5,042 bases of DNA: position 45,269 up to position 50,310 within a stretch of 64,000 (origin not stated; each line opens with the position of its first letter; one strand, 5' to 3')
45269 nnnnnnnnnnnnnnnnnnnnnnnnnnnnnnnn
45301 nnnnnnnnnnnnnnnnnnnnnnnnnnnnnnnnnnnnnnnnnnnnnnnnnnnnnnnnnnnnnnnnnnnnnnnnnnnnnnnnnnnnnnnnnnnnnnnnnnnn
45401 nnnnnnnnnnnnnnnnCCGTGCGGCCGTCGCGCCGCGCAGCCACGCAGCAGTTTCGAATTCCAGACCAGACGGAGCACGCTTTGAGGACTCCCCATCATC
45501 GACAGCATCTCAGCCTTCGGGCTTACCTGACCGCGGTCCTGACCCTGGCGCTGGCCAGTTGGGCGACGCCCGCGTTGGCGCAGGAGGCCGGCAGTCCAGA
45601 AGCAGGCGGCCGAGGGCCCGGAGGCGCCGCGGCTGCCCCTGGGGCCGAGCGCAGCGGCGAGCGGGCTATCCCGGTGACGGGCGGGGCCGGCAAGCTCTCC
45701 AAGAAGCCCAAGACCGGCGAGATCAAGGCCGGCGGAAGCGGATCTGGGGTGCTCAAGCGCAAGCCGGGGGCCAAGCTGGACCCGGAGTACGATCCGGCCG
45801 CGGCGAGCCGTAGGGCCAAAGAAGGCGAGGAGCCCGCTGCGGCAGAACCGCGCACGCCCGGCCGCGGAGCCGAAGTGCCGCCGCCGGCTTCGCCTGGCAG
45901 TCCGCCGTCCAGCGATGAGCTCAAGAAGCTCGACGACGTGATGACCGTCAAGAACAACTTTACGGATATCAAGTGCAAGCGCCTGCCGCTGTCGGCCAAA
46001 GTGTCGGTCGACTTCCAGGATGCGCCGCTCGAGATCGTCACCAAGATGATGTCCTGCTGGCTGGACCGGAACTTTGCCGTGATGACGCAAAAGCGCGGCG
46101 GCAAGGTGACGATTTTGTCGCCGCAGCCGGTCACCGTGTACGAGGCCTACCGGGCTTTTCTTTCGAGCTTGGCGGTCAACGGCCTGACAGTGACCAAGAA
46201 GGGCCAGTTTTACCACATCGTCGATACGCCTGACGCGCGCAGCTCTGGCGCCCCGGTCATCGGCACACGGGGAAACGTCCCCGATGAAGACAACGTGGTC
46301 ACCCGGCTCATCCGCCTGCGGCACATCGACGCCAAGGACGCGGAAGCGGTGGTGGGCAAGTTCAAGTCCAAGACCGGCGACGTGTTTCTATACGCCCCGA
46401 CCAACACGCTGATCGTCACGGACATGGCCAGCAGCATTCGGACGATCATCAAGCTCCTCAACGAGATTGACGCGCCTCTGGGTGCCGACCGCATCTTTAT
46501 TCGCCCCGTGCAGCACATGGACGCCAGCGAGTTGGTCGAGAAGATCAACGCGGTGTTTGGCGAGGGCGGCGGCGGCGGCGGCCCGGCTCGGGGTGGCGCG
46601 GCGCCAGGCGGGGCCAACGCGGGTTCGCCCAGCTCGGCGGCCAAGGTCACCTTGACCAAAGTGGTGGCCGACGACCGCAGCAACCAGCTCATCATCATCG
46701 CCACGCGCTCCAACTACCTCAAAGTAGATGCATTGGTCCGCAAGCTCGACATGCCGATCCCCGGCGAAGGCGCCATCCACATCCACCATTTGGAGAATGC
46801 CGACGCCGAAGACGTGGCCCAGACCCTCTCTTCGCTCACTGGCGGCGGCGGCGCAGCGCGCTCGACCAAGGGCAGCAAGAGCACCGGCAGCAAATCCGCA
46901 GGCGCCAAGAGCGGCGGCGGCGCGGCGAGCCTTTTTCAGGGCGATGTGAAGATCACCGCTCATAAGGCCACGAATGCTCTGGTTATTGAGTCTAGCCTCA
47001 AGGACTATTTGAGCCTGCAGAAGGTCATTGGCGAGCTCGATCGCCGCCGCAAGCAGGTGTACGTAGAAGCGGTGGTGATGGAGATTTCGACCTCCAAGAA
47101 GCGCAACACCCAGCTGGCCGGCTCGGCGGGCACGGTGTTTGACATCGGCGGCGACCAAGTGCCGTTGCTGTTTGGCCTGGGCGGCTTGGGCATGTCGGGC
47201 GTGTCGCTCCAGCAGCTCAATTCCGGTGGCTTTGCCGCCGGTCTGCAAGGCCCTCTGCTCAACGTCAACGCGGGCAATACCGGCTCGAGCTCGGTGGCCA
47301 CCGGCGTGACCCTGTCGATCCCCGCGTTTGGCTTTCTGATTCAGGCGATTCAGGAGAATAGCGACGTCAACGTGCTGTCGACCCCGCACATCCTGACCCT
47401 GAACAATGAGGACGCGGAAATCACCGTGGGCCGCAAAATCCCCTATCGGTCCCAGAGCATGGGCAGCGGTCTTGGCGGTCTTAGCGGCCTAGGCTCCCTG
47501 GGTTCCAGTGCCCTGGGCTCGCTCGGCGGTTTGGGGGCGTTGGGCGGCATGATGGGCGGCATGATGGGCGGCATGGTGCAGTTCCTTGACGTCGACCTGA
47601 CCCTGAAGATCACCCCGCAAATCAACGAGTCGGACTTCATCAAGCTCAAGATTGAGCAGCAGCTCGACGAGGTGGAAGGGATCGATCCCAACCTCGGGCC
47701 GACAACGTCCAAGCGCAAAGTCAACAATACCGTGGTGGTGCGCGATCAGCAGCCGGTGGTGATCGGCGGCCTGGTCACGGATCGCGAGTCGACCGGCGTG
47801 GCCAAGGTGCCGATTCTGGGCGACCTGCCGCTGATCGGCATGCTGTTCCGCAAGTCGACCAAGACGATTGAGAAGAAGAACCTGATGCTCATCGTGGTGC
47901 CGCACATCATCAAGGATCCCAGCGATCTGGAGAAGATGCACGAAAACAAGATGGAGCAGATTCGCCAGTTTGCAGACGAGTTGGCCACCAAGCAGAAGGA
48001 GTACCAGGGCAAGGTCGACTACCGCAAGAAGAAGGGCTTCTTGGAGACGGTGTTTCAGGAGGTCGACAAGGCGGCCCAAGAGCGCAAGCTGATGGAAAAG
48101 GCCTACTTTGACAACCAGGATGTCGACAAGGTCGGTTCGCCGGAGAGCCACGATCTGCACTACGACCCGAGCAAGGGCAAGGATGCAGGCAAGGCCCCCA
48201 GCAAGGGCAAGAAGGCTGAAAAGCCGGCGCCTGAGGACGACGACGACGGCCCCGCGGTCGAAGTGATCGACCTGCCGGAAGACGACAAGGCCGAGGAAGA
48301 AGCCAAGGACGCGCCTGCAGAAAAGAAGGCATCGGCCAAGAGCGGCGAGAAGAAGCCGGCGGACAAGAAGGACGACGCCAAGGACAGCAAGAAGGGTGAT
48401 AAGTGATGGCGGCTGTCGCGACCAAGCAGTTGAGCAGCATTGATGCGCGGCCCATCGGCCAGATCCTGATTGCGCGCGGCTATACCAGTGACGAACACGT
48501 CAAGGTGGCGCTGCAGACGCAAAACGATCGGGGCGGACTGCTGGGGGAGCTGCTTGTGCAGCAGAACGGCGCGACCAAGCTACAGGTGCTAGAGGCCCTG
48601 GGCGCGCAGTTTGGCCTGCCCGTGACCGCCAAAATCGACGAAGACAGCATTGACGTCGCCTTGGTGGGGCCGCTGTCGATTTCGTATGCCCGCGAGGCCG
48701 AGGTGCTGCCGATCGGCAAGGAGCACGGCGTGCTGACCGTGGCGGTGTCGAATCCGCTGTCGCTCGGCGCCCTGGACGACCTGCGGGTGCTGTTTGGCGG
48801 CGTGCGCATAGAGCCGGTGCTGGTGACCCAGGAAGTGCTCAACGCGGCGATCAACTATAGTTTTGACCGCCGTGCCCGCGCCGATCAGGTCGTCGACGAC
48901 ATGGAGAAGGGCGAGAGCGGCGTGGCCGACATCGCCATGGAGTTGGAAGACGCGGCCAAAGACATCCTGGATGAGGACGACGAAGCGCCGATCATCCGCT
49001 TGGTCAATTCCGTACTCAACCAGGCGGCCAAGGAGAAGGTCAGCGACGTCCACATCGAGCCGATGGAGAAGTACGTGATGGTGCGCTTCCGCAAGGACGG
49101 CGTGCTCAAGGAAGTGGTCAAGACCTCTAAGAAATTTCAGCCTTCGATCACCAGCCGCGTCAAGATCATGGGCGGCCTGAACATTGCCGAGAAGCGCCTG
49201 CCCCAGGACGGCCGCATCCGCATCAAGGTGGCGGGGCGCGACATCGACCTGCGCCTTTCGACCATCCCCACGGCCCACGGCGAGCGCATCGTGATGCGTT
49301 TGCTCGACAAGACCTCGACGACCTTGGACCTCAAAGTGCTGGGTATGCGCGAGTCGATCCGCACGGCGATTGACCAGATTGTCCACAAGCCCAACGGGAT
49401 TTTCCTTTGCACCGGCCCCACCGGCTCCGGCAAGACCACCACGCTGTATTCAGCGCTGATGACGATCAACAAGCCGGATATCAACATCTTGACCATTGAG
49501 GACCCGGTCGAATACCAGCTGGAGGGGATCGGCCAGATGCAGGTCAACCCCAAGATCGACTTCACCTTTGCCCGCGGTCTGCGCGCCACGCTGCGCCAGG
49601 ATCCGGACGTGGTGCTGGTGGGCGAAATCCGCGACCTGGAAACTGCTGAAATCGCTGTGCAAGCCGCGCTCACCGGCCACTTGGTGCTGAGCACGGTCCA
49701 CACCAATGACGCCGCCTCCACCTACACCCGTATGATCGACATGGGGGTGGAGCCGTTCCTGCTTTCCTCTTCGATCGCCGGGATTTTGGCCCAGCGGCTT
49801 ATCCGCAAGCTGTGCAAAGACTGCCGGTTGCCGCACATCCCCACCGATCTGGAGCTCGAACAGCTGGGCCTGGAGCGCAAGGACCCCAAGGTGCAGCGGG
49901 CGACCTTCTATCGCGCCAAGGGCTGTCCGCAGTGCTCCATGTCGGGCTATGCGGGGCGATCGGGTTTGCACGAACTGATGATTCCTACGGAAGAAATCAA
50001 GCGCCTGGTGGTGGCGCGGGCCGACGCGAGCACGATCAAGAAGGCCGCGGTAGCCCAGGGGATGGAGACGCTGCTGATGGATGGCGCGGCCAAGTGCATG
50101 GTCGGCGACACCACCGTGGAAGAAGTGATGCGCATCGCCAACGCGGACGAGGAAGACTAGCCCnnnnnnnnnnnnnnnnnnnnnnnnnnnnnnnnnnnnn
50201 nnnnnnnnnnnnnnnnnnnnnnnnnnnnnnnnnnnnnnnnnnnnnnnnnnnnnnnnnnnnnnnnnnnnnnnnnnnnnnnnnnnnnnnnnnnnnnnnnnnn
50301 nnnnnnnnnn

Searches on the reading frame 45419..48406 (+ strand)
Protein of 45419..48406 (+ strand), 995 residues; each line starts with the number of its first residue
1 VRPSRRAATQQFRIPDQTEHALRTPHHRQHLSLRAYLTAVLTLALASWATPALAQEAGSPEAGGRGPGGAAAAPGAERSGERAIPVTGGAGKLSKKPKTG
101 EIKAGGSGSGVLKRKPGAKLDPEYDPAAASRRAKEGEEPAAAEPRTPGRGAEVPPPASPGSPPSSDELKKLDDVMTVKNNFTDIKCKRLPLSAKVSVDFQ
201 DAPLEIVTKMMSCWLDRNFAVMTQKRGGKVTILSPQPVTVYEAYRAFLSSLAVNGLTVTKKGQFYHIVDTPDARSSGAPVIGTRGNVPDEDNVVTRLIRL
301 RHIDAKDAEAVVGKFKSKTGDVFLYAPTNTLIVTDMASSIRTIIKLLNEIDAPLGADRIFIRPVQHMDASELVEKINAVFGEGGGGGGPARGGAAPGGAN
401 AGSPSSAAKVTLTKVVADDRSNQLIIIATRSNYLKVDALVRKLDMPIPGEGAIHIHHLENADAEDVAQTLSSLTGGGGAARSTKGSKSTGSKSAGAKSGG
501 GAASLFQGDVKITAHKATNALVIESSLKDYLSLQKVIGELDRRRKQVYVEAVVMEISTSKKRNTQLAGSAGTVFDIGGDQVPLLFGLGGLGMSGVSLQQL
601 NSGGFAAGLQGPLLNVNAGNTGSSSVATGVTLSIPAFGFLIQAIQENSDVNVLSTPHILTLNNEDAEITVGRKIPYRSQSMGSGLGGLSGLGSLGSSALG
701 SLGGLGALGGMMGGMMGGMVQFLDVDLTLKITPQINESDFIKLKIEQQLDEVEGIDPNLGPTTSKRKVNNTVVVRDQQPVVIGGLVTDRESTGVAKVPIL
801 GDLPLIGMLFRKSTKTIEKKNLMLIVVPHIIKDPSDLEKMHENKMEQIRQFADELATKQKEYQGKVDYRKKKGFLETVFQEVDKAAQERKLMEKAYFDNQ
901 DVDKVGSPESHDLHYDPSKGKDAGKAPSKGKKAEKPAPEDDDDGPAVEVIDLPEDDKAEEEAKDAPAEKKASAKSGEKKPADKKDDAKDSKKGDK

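Call 9: search_protein_families(library=ncbifam, proteins=[window:45419-48406:+], max_evalue=0.001)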
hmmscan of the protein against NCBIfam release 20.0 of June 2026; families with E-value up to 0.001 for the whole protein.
window:45419-48406:+ (995 aa): 8 families
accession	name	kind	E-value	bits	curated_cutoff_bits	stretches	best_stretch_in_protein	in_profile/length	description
TIGR02517.1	type_II_gspD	equivalog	1e-138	463.5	351.35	1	198-840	2-599/600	type II secretion system secretin GspD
TIGR02515.1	IV_pilus_PilQ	subfamily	1.1e-52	179.5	284.35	3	719-832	313-428/428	type IV pilus secretin PilQ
TIGR02516.1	type_III_yscC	equivalog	9.6e-28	96.9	238.45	2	503-666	194-322/463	type III secretion system outer membrane ring subunit SctC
NF010083.0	PRK13568.1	equivalog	9e-27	93.9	554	2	720-832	303-418/419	DNA uptake porin HofQ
TIGR02519.1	pilus_MshL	equivalog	5.9e-25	87.9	250.2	1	517-831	6-290/290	pilus (MSHA type) biogenesis protein MshL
NF042912.1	Amuc_1098_fam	equivalog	1.7e-16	59.5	750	1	761-834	726-798/805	Amuc_1098 family type IV pilus outer membrane protein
NF007851.2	PRK10560.1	exception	7.9e-16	57.9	598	1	720-832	295-410/412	DNA uptake porin HofQ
NF011873.0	PRK15346.1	equivalog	4.4e-14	52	524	1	747-817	412-480/499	EscC/YscC/HrcC family type III secretion system outer membrane ring protein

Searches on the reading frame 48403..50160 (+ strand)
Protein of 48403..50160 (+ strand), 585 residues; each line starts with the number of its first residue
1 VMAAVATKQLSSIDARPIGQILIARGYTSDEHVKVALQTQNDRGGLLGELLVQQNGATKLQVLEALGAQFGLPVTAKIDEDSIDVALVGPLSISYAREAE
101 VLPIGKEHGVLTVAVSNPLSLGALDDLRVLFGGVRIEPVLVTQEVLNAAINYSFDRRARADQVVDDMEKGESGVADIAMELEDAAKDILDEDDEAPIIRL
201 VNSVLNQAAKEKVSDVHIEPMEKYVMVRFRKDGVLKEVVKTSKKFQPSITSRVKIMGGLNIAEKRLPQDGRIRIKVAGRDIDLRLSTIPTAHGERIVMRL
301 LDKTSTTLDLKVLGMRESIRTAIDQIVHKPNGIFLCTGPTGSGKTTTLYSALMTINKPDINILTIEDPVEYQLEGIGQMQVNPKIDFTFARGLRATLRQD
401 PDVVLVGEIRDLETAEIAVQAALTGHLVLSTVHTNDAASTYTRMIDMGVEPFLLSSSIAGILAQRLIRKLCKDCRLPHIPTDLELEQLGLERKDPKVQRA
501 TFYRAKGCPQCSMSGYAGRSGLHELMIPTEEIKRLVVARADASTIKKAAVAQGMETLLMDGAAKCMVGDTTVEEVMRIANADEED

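Call 9: search_protein_families(library=ncbifam, proteins=[window:48403-50160:+], max_evalue=0.001)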
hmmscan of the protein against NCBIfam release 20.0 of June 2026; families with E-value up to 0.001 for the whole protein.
window:48403-50160:+ (585 aa): 20 families
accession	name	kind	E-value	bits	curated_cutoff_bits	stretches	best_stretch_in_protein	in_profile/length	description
TIGR02533.1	type_II_gspE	equivalog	6.7e-202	671.4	630.25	1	91-578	4-485/486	type II secretion system ATPase GspE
TIGR02538.1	type_IV_pilB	equivalog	6.2e-175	583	675.65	1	18-579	2-562/564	type IV-A pilus assembly ATPase PilB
NF053534.1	T4PilAsmATPsTfpB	equivalog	3.5e-144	481.4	850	1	63-579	69-582/584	type IV pilus assembly ATPase TfpB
NF007755.0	PRK10436.1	equivalog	1.5e-134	449.1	617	1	105-582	23-462/465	type II secretion system protein GspE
NF041000.1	ATPase_ComGA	equivalog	3.6e-79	265.5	300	1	203-468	2-266/267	competence type IV pilus ATPase ComGA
TIGR01420.1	pilT_fam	subfamily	1.5e-51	175.7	319.1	1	202-470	3-271/343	PilT/PilU family type 4a pilus ATPase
TIGR02525.1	plasmid_TraJ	equivalog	2.8e-25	89.1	368.3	1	309-447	131-272/372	plasmid transfer ATPase TraJ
TIGR02524.1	dot_icm_DotB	equivalog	1.4e-19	70.5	463.3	1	321-446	124-258/358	Dot/Icm type IV secretion system ATPase DotB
NF058587.1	archaellum_moto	equivalog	4e-17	62.2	550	1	326-444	271-393/527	archaellum flagellar ATPase motor FlaI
TIGR02782.1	TrbB_P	equivalog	7.5e-15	55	304.55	1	316-444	122-252/303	P-type conjugative transfer ATPase TrbB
TIGR03819.1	heli_sec_ATPase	hypoth_equivalog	7.7e-14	51.6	373.15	1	249-449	99-302/340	TadA family conjugal transfer-associated ATPase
NF010469.0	PRK13894.1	subfamily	1.5e-13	50.8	508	1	315-444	134-264/320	conjugal transfer ATPase TrbB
TIGR02788.1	VirB11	equivalog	5.3e-13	48.7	249.95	1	318-448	132-266/308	P-type DNA transfer ATPase VirB11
NF053672.1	bindosome_BasE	exception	5.8e-12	45.1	1000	1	335-445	274-389/512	bindosome assembly system ATPase subunit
NF010407.0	PRK13833.1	subfamily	2e-11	43.9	499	1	322-447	136-262/323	conjugal transfer protein TrbB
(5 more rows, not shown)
